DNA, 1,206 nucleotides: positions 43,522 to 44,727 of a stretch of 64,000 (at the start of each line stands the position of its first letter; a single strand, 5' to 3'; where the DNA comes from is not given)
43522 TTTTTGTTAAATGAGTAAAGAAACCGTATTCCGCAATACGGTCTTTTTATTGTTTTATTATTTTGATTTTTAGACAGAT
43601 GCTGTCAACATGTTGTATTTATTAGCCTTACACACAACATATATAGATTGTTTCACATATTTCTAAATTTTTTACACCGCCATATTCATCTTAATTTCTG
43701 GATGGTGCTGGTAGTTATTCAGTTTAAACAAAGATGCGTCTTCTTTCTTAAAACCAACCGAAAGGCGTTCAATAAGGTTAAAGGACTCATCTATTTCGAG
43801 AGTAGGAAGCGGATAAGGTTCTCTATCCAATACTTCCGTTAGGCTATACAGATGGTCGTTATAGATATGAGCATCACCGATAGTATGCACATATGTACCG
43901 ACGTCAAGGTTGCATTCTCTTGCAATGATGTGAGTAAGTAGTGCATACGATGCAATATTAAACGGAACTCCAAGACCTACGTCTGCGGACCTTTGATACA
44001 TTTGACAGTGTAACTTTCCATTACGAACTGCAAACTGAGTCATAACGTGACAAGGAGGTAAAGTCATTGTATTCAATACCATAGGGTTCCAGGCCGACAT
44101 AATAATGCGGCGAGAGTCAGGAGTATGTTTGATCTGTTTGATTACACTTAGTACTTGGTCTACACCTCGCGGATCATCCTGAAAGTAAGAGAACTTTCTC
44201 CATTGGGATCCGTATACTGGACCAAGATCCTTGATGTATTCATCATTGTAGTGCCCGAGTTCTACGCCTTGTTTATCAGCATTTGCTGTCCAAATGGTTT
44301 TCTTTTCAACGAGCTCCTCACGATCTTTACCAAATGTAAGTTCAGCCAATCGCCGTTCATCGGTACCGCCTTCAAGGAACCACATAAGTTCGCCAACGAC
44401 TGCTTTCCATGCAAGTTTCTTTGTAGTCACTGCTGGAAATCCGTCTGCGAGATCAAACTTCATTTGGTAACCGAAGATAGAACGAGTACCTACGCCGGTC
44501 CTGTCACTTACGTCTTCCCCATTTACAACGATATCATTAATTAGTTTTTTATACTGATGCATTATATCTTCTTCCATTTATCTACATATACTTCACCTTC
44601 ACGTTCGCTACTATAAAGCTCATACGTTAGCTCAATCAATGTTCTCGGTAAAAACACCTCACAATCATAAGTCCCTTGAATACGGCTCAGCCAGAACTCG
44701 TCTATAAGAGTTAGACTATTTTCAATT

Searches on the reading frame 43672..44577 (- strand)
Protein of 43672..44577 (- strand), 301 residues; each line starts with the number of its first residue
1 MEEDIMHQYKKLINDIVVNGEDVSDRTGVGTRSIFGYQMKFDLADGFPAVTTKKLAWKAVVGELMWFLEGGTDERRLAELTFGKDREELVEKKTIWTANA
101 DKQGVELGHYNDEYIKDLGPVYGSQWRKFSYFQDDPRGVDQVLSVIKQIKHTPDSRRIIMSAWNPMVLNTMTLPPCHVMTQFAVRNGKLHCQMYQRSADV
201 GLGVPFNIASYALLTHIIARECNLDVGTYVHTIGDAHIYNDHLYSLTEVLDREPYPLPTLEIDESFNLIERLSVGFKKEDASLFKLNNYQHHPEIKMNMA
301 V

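Call 71: search_protein_families(library=pfam, proteins=[window:43672-44577:-], max_evalue=0.001)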
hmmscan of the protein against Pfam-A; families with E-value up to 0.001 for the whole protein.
window:43672-44577:- (301 aa): 1 family
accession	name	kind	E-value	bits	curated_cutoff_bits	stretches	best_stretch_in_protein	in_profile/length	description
PF00303.24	Thymidylat_synt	-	2.6e-98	328.9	24.3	1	7-301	1-266/266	Thymidylate synthase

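Call 75: search_protein_families(library=ncbifam, proteins=[window:43672-44577:-], max_evalue=0.00001)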
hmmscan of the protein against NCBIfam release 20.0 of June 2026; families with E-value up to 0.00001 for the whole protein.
window:43672-44577:- (301 aa): 8 families
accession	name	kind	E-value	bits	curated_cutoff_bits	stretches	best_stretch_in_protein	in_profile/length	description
NF002497.0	PRK01827.1-3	equivalog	8.2e-98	326.9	327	1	6-301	1-264/264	thymidylate synthase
TIGR03284.1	thym_sym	equivalog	2.5e-95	319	108.35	1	7-301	1-296/296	thymidylate synthase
NF002496.0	PRK01827.1-2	equivalog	1.3e-94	316.9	325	2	116-301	142-318/318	thymidylate synthase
NF002499.0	PRK01827.1-5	equivalog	3.3e-85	285.5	405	1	6-301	1-264/264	thymidylate synthase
NF010393.0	PRK13821.1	equivalog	7.6e-58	196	576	2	138-301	154-323/323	thymidylate synthase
NF002495.0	PRK01827.1-1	equivalog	1.2e-40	139.9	327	1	7-301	6-279/279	thymidylate synthase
NF002498.0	PRK01827.1-4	equivalog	4.4e-40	137.8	427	1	6-301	1-283/283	thymidylate synthase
TIGR03283.1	thy_syn_methano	equivalog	5.6e-22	78.3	174.55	1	109-242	65-197/201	thymidylate synthase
